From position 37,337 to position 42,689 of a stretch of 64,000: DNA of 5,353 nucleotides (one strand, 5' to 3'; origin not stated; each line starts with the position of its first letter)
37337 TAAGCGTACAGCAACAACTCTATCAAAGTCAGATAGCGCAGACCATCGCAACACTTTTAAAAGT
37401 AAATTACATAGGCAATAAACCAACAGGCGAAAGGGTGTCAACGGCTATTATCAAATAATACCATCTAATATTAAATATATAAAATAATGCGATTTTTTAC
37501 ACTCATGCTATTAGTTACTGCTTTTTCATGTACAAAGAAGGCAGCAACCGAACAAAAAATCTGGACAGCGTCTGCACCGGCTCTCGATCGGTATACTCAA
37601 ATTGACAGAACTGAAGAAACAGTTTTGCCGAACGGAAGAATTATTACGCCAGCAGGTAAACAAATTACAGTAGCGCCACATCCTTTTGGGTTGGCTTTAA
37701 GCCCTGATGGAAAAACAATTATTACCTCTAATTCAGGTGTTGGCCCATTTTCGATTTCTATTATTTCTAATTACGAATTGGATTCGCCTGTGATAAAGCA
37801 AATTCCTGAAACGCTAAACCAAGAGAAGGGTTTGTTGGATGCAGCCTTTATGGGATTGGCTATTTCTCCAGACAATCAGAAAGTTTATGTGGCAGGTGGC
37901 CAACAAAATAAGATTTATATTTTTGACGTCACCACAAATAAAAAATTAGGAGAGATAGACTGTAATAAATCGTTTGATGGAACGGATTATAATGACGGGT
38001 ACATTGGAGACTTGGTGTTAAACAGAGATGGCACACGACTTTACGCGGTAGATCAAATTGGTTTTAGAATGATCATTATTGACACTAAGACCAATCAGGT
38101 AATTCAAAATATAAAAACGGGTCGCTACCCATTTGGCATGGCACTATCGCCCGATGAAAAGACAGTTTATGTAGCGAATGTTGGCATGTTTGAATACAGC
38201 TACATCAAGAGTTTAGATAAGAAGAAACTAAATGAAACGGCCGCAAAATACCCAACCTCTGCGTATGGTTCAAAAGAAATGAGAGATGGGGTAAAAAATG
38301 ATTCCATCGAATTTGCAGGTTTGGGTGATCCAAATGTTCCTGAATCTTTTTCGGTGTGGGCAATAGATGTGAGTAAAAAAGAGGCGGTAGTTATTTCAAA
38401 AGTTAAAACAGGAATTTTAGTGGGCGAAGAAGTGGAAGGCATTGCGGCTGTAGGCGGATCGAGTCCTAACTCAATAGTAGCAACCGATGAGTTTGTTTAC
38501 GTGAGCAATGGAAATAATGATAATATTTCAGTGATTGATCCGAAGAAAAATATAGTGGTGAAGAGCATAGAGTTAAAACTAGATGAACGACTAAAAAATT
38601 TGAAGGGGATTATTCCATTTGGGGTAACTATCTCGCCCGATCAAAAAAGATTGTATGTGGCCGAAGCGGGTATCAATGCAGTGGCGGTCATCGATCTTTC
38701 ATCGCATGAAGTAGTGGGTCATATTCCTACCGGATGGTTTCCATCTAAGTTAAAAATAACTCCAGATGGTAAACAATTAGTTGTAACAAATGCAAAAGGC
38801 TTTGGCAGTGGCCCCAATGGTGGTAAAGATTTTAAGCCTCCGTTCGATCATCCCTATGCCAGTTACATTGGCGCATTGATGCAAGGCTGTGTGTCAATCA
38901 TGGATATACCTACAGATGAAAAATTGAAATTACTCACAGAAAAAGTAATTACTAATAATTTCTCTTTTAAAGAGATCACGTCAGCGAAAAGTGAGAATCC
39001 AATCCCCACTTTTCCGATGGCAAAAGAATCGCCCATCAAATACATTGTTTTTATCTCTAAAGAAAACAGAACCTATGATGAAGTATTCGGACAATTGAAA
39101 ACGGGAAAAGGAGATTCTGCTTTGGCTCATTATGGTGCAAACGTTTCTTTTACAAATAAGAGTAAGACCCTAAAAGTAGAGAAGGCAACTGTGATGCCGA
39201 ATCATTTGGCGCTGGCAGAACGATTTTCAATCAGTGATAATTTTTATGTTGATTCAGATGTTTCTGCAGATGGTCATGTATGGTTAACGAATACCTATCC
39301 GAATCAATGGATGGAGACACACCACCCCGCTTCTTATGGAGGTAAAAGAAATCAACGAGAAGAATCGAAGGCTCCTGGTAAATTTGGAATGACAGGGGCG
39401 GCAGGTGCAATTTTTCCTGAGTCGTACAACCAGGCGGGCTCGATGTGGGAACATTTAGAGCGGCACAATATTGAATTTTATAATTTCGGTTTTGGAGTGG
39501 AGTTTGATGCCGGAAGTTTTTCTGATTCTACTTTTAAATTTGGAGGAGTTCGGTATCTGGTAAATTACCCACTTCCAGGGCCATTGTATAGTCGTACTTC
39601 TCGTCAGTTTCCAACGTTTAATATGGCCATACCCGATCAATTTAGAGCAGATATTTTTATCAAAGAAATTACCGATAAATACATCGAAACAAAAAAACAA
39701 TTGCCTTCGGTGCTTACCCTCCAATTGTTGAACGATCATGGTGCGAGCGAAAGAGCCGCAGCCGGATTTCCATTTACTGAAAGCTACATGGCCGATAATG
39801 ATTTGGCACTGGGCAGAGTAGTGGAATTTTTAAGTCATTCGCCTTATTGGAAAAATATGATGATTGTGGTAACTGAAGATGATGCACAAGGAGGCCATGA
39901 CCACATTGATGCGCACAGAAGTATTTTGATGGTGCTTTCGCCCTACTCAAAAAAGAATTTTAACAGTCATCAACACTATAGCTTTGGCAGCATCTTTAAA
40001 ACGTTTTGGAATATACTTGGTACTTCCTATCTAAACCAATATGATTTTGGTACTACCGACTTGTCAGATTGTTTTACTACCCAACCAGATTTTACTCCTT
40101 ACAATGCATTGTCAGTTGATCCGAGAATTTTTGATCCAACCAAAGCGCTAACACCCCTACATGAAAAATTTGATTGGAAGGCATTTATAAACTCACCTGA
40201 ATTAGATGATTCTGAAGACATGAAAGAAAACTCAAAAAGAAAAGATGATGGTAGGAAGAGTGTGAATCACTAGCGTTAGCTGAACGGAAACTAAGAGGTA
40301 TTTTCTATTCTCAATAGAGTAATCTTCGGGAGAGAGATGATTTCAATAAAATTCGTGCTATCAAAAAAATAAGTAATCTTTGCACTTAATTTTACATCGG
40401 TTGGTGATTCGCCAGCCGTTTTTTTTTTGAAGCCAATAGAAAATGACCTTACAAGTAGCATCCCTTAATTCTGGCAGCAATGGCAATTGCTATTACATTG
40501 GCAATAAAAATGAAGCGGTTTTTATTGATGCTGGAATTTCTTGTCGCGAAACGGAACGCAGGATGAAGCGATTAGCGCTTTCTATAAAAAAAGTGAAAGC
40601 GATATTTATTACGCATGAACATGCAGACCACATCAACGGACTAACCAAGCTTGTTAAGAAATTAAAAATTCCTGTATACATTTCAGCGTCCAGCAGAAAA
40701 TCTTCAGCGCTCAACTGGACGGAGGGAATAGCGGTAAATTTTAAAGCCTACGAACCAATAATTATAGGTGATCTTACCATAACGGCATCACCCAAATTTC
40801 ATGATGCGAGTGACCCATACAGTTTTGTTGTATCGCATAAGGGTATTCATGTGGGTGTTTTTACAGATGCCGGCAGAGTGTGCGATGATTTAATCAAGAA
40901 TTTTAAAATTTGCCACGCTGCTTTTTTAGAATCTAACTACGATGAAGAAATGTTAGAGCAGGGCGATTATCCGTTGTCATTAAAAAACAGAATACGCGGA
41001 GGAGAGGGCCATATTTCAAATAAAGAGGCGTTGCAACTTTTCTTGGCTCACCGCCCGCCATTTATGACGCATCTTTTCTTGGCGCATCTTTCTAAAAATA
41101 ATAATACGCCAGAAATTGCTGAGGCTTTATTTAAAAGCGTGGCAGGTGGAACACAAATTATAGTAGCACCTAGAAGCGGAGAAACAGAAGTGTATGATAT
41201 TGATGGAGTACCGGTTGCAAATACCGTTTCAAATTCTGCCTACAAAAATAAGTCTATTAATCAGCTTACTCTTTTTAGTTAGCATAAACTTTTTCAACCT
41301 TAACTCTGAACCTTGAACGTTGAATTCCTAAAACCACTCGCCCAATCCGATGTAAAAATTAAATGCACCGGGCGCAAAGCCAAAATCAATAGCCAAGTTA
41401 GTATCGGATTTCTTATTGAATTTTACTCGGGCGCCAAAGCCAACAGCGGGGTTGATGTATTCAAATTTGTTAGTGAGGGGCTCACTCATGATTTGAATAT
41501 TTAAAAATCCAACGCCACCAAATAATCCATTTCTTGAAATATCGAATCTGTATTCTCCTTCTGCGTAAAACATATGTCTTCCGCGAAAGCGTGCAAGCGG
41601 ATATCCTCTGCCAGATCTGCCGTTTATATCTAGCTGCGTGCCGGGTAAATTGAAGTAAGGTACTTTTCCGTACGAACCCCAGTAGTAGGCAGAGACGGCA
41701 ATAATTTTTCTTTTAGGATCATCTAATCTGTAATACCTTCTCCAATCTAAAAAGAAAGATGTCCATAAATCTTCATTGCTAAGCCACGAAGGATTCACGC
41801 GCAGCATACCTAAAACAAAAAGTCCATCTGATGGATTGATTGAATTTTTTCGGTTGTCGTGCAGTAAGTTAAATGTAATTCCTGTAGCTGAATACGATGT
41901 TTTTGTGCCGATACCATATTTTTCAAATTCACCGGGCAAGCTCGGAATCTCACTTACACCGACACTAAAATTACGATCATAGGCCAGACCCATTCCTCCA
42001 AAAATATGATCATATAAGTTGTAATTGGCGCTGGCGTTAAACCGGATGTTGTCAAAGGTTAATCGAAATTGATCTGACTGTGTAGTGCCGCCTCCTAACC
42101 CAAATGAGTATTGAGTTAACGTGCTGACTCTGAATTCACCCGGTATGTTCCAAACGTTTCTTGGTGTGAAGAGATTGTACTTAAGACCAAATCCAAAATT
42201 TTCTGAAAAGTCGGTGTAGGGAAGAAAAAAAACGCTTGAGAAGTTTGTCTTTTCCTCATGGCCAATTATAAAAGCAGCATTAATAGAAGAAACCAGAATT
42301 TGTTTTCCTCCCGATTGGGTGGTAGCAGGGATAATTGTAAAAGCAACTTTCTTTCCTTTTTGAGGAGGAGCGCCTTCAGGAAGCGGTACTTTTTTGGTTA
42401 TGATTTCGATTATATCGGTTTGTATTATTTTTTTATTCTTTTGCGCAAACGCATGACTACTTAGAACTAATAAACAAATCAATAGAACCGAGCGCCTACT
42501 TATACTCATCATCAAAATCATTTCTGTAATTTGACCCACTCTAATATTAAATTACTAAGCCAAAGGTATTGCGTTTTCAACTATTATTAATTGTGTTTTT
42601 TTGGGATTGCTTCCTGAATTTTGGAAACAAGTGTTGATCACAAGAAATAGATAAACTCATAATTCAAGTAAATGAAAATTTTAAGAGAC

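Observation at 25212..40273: Phosphonate-catabolism genes placed back-to-back with a SusC/SusD pair and two secreted phosphoesterases: a candidate organophosphorus utilisation locus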

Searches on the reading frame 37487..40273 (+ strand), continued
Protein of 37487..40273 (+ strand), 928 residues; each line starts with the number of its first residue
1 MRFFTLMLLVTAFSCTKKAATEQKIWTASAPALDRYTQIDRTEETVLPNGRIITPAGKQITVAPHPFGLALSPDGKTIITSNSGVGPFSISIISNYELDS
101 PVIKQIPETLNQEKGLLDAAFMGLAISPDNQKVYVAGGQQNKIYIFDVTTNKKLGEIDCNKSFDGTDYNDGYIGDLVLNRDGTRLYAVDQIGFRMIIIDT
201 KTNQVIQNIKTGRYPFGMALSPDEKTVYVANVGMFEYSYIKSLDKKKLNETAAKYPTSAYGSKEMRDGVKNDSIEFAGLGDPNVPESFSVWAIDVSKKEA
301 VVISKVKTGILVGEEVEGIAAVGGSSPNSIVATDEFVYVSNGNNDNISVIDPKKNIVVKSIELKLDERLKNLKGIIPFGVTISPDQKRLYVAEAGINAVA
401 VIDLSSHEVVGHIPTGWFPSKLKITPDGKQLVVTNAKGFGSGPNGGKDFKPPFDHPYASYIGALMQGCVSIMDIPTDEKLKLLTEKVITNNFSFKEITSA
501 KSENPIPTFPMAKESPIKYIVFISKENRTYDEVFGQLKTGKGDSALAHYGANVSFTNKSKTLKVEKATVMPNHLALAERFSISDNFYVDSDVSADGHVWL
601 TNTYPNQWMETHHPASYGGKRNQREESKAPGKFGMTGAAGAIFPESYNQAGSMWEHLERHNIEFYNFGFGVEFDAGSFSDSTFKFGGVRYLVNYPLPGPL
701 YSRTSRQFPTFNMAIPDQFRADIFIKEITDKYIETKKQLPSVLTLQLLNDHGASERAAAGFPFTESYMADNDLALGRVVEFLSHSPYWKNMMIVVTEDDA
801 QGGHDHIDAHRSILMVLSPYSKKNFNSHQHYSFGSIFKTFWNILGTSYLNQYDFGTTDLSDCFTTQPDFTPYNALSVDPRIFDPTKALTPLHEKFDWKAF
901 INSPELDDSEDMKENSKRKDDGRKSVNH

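Call 68: predict_structure(alignment_id=A3)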
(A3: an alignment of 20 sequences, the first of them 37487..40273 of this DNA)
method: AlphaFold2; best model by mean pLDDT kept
length: 928 residues; sequences in the alignment: 20
mean_pLDDT: 53.5   pTM: 0.53
mean pLDDT of the five models: 53.5, 53.5, 52.9, 52.0, 48.8
residues with pLDDT >= 90: 139; 70-90: 168; 50-70: 125; < 50: 496
segments of 3 or more residues with pLDDT < 50: 11-21, 37-42, 84-87, 108-116, 118-120, 234-284, 310-327, 438-465, 499-656, 669-716, 748-773, 797-928
pLDDT, mean of each block of 10 residues (from residue 1): 51 41 65 53 60 83 78 91 63 87 70 44 83 84 88 85 62 86 91 87 89 83 93 41 28 25 28 27 58 91 80 34 47 91 76 88 82 67 94 88 93 87 94 70 30 37 62 93 92 69 29 24 25 25 27 32 30 29 23 23 23 20 21 21 27 48 51 28 25 30 40 41 62 70 53 32 33 52 62 50 27 45 28 39 45 27 27 26 28 31 31 37 28
secondary structure, 60 per line:
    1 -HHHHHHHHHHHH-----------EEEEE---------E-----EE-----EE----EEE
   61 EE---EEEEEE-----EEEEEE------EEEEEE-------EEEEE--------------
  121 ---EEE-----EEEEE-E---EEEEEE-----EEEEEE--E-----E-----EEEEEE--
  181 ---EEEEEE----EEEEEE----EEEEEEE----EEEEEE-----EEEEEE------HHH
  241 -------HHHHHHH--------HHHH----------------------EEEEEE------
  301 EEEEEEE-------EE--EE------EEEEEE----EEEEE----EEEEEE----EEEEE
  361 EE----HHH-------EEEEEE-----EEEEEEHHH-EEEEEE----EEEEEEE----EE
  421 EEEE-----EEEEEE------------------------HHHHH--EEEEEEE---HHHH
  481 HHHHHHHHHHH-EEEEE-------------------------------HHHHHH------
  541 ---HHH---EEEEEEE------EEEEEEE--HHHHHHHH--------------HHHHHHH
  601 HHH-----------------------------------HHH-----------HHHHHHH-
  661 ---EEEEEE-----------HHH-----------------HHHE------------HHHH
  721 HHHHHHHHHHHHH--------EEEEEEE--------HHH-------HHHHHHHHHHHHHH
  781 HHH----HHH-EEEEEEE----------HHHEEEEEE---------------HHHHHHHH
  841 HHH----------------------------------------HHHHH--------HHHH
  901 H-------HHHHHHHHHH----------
elements in order (helices of 4 or more, strands of 3 or more residues): H2-13 E25-29 E58-62 E66-71 E77-82 E89-94 E102-106 E124-126 E132-136 E142-147 E153-158 E173-178 E184-189 E194-199 E204-210 E215-220 E226-231 H248-254 H263-266 E289-294 E301-307 E327-332 E337-341 E346-351 E356-362 E377-382 E388-393 E398-403 E408-414 E419-424 E430-435 H460-464 E467-473 H477-491 E493-497 H529-534 E550-556 E563-569 H572-579 H594-603 H653-659 E664-669 H717-733 E742-748 H767-783 E792-798 E812-817 H833-843 H884-888 H897-901 H909-918

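Call 69: search_solved_structures(query=A3, max_evalue=1, show_alignments=0)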
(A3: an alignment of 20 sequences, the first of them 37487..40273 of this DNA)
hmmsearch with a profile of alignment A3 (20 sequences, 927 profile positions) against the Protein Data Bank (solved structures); distinct sequences matched with E-value up to 1: 18.
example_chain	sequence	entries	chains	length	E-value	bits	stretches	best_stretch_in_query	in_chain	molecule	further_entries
1l0q_A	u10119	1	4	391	8.2e-36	126.1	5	336-437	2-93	Surface layer protein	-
5c2v_B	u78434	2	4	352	1e-18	69.6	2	197-413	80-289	HYDRAZINE SYNTHASE BETA SUBUNIT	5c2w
3bws_A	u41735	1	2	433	8.5e-08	33.4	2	387-435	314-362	protein Lp49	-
3vgz_A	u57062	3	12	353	7.7e-06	27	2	186-231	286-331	Uncharacterized protein YncE | PQQ-dependent catabolism-associated beta-propeller protein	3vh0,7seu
2d1g_A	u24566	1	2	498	0.00013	22.9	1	781-855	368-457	acid phosphatase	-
6nau_A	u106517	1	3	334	0.0032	18.3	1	268-439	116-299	6-phosphogluconolactonase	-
1ri6_A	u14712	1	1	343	0.019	15.7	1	283-439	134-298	putative isomerase ybhE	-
5mr1_A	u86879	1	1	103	0.12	13.1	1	829-880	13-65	Interactor protein for cytohesin exchange factors 1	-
6g7w_A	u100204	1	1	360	0.21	12.2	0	336-410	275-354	NHL repeat-containing protein 2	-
6kqv_A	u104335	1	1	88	0.22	12.2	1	506-540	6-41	Ubiquitin carboxyl-terminal hydrolase 19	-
4qrj_A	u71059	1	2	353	0.28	11.9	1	381-435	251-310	putative 6-phosphogluconolactonase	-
2vqr_A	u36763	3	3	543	0.61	10.7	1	770-806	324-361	PUTATIVE SULFATASE | Multifunctional alkaline phosphatase superfamily protein pRL90232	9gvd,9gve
6gc1_A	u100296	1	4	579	0.68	10.6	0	336-410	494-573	NHL repeat-containing protein 2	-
2w8s_A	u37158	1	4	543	0.8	10.4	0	770-806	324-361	PHOSPHONATE MONOESTER HYDROLASE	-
8hav_A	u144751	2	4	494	0.8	10.3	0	778-808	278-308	Non-specific phospholipase C4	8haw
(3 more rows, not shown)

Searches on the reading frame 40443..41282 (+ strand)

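Call 4: search_protein_families(library=pfam, proteins=[window:40443-41282:+])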
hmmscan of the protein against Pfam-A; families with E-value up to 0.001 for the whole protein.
window:40443-41282:+ (279 aa): 3 families
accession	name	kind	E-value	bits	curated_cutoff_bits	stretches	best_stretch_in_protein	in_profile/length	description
PF00753.33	Lactamase_B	-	1.8e-17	64.4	22.7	1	13-112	5-97/196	Metallo-beta-lactamase superfamily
PF12706.13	Lactamase_B_2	-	1.3e-15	58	27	1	26-205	3-192/200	Beta-lactamase superfamily domain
PF23023.1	Anti-Pycsar_Apyc1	-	0.00054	19.9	50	1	25-76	31-79/250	Anti-Pycsar protein Apyc1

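Call 6: search_protein_families(library=ncbifam, proteins=[window:40443-41282:+], max_evalue=0.001)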
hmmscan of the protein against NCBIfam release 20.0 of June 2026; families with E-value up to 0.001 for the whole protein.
window:40443-41282:+ (279 aa): 26 families (the best 25 are shown)
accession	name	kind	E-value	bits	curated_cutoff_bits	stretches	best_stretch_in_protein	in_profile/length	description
TIGR02651.1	RNase_Z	equivalog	1.6e-12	47.2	292.95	1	15-75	19-76/302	ribonuclease Z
NF000801.0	PRK00055.1-3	equivalog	1.6e-10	40.6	252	1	21-74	27-77/307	ribonuclease Z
NF047419.1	RNase_J1_RnjA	exception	2.1e-09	36.7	820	1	15-81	16-90/549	ribonuclease J1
NF012229.1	bla_class_B_core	domain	6.8e-09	36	100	1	18-93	19-93/139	metallo-beta-lactamase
TIGR03413.1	GSH_gloB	equivalog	2.5e-08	33.6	200.8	1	19-87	15-80/248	hydroxyacylglutathione hydrolase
TIGR03307.1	PhnP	equivalog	5.3e-08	32.5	272.25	1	17-151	40-171/249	phosphonate metabolism protein PhnP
TIGR00649.1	MG423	subfamily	1.5e-07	30.2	400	1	14-81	14-90/546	RNase J family beta-CASP ribonuclease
NF033105.1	bla_subclass_B3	equivalog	4.5e-07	29.4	240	1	16-86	25-97/257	subclass B3 metallo-beta-lactamase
NF033088.2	bla_subclass_B1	equivalog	1.2e-06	28.3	200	1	14-90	31-107/217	subclass B1 metallo-beta-lactamase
NF038231.1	MBL_Geo_Pelo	equivalog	5.9e-06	26.1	360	1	21-83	41-103/250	GPMC system MBL fold metallohydrolase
NF041257.1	GntH_guanitoxin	equivalog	9e-06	24.8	333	1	19-71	38-88/374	guanitoxin biosynthesis MBL fold metallo-hydrolase GntH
TIGR03675.1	arCOG00543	equivalog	1.8e-05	23.2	580.2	1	16-100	190-279/631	beta-CASP ribonuclease aCPSF1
NF041809.1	Avs1a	equivalog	2.8e-05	23.1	420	1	12-73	5-69/387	AVAST type 1 anti-phage system MBL fold metallo-hydrolase Avs1a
NF041804.1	MBL_fold_SolJ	exception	3.1e-05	23.3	350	1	23-91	29-94/224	solanimycin biosynthesis MBL-fold hydrolase SolJ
NF041632.1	blaKHM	exception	3.9e-05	23.3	480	1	11-86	48-120/237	KHM family subclass B1 metallo-beta-lactamase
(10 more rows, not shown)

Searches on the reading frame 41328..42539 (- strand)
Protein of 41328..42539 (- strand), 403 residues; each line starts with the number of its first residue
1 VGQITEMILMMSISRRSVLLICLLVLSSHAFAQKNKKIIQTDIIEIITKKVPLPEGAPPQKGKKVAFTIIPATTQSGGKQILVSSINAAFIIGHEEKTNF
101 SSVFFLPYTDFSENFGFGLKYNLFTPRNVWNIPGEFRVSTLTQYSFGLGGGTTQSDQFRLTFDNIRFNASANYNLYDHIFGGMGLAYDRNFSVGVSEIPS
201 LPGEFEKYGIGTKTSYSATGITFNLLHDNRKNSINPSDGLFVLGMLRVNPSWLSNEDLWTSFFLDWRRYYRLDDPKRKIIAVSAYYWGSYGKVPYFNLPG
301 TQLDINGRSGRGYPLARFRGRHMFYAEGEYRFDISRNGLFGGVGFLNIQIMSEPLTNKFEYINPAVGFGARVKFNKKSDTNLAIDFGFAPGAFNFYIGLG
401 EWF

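Call 4: search_protein_families(library=pfam, proteins=[window:41328-42539:-])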
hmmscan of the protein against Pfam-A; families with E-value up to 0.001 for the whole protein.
window:41328-42539:- (403 aa): 0 families

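Call 6: search_protein_families(library=ncbifam, proteins=[window:41328-42539:-], max_evalue=0.001)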
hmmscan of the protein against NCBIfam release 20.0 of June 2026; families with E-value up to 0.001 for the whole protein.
window:41328-42539:- (403 aa): 1 family
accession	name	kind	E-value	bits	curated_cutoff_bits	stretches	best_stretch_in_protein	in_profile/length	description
NF047779.1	Omp85_fam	subfamily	2.8e-16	60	200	1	221-403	227-423/423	Omp85 family outer membrane protein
